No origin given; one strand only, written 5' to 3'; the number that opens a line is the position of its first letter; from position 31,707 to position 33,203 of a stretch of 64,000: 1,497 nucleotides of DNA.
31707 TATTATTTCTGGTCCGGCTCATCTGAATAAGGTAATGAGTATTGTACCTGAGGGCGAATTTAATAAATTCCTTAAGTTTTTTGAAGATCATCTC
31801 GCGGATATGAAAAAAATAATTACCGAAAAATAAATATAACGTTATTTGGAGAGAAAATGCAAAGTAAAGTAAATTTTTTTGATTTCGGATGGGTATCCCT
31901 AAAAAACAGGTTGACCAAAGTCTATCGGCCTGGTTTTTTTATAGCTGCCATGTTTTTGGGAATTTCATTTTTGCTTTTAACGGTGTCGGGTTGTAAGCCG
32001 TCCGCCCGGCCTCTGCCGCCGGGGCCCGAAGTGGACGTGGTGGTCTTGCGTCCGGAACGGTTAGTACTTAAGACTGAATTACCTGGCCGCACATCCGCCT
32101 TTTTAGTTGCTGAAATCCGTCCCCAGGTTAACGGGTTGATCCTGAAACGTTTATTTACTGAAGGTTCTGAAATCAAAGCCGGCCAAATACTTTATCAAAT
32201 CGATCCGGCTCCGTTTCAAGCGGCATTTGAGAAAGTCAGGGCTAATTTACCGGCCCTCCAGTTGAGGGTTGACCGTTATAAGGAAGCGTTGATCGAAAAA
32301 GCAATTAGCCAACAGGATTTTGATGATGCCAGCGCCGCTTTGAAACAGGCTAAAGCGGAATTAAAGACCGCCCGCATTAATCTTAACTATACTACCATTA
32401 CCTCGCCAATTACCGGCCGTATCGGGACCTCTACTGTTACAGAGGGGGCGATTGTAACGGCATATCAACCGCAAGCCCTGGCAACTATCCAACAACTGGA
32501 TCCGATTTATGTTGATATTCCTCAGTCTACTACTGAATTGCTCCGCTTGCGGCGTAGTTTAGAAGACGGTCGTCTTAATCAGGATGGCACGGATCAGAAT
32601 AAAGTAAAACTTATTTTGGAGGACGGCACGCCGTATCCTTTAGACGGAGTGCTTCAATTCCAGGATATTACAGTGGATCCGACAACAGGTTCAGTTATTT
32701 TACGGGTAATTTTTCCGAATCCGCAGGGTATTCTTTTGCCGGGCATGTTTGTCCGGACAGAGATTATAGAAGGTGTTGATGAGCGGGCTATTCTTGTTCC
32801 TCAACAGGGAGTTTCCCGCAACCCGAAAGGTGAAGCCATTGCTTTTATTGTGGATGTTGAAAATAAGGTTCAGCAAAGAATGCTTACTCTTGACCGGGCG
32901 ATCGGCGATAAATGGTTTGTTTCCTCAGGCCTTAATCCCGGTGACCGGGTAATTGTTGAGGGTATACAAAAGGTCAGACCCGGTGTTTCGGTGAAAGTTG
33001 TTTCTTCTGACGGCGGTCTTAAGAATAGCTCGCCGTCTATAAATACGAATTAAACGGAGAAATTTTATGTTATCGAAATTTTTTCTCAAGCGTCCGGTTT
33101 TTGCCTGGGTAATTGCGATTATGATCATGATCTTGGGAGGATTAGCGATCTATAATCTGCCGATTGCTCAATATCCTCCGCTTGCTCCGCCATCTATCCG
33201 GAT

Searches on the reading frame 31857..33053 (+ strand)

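Call 4: search_protein_families(library=pfam, proteins=[window:31857-33053:+])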
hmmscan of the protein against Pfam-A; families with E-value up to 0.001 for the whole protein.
window:31857-33053:+ (398 aa): 4 families
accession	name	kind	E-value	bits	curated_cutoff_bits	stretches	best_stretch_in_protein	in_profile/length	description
PF00529.27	CusB_dom_1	-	3.6e-11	43.6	26.5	1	90-367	12-89/89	Cation efflux system protein CusB domain 1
PF16576.10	HlyD_D23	-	1e-10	41.7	30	1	84-226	19-156/214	Barrel-sandwich domain of CusB or HlyD membrane-fusion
PF13437.12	HlyD_3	-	1.2e-08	36.1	22.2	1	180-296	1-106/106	HlyD family secretion protein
PF13533.13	Biotin_lipoyl_2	-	0.00027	21.1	29.8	0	86-116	2-32/32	Biotin-lipoyl like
